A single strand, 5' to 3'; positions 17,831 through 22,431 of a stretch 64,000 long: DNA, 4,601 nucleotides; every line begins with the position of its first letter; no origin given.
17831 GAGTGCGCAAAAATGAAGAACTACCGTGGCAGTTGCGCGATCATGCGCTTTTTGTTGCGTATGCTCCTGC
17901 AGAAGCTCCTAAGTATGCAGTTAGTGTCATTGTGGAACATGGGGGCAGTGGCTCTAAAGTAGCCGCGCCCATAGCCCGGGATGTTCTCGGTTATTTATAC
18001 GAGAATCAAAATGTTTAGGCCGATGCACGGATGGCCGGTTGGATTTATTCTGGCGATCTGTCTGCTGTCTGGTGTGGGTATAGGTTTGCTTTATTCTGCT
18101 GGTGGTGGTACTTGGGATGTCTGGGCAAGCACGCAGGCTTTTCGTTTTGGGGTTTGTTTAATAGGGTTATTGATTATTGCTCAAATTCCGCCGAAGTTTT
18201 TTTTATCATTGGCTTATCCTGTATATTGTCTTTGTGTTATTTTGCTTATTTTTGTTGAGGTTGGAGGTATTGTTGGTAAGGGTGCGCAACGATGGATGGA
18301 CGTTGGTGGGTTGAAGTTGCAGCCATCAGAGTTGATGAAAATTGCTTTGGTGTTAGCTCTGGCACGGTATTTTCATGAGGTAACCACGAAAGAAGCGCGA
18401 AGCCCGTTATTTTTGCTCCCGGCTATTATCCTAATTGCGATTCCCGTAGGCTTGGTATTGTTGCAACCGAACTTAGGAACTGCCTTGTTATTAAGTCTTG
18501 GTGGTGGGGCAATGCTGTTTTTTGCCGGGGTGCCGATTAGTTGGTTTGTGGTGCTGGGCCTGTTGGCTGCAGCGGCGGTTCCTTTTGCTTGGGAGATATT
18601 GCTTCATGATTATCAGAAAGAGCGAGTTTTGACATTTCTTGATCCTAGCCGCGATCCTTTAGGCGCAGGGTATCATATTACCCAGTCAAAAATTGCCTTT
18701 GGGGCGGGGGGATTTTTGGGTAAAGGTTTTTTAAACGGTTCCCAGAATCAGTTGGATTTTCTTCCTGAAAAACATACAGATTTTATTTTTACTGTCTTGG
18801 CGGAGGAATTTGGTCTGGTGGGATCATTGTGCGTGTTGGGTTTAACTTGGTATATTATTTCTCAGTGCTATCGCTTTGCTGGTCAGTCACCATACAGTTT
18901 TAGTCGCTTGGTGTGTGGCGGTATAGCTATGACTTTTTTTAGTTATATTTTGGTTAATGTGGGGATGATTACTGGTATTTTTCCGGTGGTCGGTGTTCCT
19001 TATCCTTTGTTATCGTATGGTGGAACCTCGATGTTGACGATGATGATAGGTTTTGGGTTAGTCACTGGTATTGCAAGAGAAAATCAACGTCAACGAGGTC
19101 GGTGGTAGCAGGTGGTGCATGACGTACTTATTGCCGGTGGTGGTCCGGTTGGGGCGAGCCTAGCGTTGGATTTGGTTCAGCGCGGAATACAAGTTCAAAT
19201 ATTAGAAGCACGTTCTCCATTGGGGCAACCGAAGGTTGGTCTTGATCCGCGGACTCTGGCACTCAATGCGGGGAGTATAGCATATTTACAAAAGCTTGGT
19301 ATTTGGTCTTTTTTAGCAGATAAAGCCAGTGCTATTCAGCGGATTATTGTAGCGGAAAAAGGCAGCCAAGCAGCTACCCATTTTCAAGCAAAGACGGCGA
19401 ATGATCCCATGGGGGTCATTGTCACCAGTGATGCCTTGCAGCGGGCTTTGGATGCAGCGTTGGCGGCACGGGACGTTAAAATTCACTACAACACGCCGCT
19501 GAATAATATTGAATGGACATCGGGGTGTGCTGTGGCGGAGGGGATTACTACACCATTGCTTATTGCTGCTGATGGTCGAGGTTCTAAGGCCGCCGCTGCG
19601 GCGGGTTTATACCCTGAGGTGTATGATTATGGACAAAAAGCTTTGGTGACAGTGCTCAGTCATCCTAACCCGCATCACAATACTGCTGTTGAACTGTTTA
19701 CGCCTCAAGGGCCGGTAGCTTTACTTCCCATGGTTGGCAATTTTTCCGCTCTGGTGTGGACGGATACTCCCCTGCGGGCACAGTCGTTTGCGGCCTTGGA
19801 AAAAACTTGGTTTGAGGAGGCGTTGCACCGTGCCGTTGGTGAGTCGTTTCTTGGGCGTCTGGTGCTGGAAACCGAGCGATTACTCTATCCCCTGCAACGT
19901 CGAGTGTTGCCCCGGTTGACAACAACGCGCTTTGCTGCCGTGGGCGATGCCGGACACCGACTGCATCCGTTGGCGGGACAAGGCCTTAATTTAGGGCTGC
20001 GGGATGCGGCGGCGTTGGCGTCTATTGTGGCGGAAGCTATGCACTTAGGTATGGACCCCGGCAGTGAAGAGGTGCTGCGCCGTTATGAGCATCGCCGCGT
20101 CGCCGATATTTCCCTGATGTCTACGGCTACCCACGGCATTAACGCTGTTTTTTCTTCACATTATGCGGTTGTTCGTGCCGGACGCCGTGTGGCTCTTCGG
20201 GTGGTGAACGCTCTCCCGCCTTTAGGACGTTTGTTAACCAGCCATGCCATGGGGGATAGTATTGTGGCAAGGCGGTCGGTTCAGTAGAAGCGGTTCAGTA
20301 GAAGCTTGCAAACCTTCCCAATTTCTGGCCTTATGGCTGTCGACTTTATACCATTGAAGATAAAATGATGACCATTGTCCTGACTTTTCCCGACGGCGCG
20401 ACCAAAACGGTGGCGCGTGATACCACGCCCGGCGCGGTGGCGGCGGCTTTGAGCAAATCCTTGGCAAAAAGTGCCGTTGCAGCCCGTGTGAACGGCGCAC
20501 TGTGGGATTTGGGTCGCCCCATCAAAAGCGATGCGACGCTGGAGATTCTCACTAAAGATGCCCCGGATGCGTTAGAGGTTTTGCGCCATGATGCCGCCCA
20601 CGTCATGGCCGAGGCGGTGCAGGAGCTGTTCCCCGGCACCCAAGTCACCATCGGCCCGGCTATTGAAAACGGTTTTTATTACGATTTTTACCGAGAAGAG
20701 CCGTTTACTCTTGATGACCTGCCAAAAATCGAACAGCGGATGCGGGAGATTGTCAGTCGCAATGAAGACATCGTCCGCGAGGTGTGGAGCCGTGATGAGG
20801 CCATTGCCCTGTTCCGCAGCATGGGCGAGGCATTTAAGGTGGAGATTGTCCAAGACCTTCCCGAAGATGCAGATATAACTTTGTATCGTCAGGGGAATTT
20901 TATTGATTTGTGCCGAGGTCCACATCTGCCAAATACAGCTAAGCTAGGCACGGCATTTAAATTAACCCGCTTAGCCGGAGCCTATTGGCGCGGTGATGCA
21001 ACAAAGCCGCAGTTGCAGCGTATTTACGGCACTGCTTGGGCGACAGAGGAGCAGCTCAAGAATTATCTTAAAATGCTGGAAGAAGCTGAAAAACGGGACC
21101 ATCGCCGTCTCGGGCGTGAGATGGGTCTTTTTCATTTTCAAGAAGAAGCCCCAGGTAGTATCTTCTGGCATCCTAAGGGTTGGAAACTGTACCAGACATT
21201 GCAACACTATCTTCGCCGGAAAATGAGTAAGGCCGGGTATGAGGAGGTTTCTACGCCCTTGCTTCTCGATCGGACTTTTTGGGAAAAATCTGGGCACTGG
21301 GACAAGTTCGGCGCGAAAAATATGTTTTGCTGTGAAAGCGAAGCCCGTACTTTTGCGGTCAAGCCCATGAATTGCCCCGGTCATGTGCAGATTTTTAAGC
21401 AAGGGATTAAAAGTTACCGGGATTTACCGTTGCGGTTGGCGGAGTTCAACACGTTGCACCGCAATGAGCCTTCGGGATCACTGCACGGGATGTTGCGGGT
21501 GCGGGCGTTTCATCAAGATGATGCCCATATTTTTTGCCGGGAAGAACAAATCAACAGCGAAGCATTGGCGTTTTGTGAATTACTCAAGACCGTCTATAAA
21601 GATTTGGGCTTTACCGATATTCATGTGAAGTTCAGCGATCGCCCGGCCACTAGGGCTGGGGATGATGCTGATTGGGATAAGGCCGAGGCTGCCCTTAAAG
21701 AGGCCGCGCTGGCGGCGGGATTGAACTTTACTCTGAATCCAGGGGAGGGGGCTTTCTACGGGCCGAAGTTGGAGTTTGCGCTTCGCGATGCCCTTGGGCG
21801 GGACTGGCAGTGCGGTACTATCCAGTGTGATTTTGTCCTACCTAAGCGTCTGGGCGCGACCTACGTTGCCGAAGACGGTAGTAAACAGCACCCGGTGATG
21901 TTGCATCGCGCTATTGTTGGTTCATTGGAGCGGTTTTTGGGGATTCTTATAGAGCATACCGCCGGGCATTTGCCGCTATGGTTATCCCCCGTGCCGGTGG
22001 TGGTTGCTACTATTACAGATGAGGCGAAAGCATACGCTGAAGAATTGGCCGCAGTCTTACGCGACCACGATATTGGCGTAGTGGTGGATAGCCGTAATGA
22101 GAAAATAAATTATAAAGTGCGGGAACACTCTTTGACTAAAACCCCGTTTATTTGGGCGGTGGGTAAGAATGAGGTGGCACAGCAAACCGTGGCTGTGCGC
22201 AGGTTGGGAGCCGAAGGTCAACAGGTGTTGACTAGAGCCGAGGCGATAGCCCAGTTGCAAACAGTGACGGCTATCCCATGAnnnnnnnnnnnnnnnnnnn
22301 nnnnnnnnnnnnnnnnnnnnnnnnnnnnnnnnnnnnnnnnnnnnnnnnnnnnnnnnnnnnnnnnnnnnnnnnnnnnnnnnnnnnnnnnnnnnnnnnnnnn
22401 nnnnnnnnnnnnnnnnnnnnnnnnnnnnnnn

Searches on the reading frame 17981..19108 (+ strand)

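Call 106: search_protein_families(library=pfam, proteins=[window:17981-19108:+], max_evalue=0.00001)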
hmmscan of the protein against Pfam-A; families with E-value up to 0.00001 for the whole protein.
window:17981-19108:+ (375 aa): 1 family
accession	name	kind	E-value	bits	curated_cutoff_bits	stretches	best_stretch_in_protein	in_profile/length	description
PF01098.24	FTSW_RODA_SPOVE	-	1.7e-97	327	26.4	1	47-369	36-355/356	Cell cycle protein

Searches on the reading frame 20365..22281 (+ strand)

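Call 106: search_protein_families(library=pfam, proteins=[window:20365-22281:+], max_evalue=0.00001)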
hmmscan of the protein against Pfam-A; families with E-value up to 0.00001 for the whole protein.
window:20365-22281:+ (638 aa): 4 families
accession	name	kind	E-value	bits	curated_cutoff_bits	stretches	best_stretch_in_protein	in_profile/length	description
PF00587.30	tRNA-synt_2b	-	5.8e-50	170.3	29.3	1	321-531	1-178/179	tRNA synthetase class II core domain (G, H, P, S and T)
PF03129.25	HGTP_anticodon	-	3.6e-17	62.7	21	1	545-632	2-92/94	Anticodon binding domain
PF02824.27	TGS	-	1.4e-14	54.3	22.2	1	5-63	3-60/60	TGS domain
PF07973.19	tRNA_SAD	-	2e-13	50.5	24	1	171-221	1-44/44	Threonyl and Alanyl tRNA synthetase second additional domain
